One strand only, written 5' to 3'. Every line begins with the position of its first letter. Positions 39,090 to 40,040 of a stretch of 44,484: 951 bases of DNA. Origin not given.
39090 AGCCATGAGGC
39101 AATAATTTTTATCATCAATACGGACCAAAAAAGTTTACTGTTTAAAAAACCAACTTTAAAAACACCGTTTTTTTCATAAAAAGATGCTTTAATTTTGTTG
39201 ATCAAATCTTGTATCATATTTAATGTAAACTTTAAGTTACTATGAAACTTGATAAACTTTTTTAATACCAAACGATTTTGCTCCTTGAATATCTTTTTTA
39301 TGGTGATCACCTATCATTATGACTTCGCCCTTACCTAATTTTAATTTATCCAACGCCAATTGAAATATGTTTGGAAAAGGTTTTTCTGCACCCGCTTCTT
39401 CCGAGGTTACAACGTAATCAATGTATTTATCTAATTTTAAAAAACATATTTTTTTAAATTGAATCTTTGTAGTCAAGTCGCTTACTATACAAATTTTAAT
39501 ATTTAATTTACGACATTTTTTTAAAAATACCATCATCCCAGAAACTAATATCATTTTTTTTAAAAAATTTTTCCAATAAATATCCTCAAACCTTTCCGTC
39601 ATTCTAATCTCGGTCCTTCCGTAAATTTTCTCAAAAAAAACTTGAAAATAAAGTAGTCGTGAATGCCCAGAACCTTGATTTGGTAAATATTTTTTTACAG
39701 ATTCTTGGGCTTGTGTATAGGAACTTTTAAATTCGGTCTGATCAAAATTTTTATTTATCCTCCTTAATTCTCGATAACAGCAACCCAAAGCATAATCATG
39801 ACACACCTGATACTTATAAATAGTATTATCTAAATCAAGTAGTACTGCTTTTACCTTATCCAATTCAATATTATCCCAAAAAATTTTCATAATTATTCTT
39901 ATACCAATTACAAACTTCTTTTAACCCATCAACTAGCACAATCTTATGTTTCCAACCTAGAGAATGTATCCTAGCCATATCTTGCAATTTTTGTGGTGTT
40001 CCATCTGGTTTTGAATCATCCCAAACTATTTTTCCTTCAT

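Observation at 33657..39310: Unassigned activation module: GT-C membrane domain fused to a PRK/uridine-kinase-type kinase, then an aldolase-II-fold protein, two tandem nucleotidyltransferases and a GDPD-fold protein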

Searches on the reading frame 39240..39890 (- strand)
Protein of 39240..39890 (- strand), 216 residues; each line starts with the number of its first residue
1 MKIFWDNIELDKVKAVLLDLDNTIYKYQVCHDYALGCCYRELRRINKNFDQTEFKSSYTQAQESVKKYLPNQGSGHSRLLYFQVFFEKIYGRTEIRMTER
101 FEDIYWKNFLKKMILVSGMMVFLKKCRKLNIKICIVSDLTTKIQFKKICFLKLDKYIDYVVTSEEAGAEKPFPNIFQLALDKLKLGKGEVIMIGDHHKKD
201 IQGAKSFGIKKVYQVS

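Call 3: search_protein_families(library=pfam, proteins=[window:39240-39890:-], max_evalue=0.01)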
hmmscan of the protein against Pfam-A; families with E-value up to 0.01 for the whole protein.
window:39240-39890:- (216 aa): 3 families
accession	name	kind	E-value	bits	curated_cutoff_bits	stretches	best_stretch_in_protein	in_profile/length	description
PF13419.12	HAD_2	-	3.7e-21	76.5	23.8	1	17-211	2-175/178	Haloacid dehalogenase-like hydrolase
PF00702.32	Hydrolase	-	1.4e-18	68.4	26.4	1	13-208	1-191/191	haloacid dehalogenase-like hydrolase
PF13242.12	Hydrolase_like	-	4.2e-08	33.4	22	1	169-212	3-46/75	HAD-hyrolase-like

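Call 5: search_protein_families(library=ncbifam, proteins=[window:39240-39890:-], max_evalue=0.01)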
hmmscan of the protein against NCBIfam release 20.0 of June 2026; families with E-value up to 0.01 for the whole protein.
window:39240-39890:- (216 aa): 36 families (the best 25 are shown)
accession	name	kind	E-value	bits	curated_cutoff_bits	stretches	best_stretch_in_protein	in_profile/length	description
NF053830.1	RUBPPhHalo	equivalog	1.2e-50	172.3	330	1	13-212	2-201/234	ribulose-1,5-bisphosphate 5-phosphatase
TIGR02253.1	CTE7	subfamily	1.3e-32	113.4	169.75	1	12-212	1-192/221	TIGR02253 family HAD-type hydrolase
TIGR02254.1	YjjG_YfnB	equivalog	9.3e-30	103.8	159.9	1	14-213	2-195/223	YjjG family noncanonical pyrimidine nucleotidase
TIGR02252.1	DREG-2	subfamily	3.6e-24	85.7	155.2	1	14-212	1-202/203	HAD hydrolase, REG-2-like, family IA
TIGR01549.1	HAD-SF-IA-v1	subfamily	9.1e-15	55.4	23.3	1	129-208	75-149/149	HAD-IA family hydrolase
NF006976.0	PRK09449.1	equivalog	1.9e-14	53.7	183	1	14-212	4-193/225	pyrimidine 5'-nucleotidase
NF009804.0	PRK13288.1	equivalog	2e-12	47.1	218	1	116-210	84-177/215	pyrophosphatase PpaX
NF052576.1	PymNtasePynAStpc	equivalog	3.8e-11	43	350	1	14-213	4-199/229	pyrimidine 5'-nucleotidase PynA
TIGR01428.1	HAD_type_II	equivalog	2.7e-09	37.4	125.4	1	123-213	100-189/197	haloacid dehalogenase type II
TIGR01990.1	bPGM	equivalog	3.5e-09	36.9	189.4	1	110-211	85-183/187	beta-phosphoglucomutase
NF008018.0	PRK10748.1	equivalog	3.6e-09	36.2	225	1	151-211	144-204/238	5-amino-6-(5-phospho-D-ribitylamino)uracil phosphatase YigB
TIGR01662.1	HAD-SF-IIIA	subfamily_domain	5.4e-09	36.3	44.6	1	118-212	29-136/141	HAD-IIIA family hydrolase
NF009695.0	PRK13222.1-2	equivalog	1.7e-08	34.2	225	1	12-212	5-191/226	phosphoglycolate phosphatase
TIGR02009.1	PGMB-YQAB-SF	subfamily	2.6e-08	34.3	153.35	1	14-209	2-181/186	beta-phosphoglucomutase family hydrolase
TIGR01668.1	YqeG_hyp_ppase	hypoth_equivalog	4.5e-08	32.8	89.1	1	125-212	54-133/170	YqeG family HAD IIIA-type phosphatase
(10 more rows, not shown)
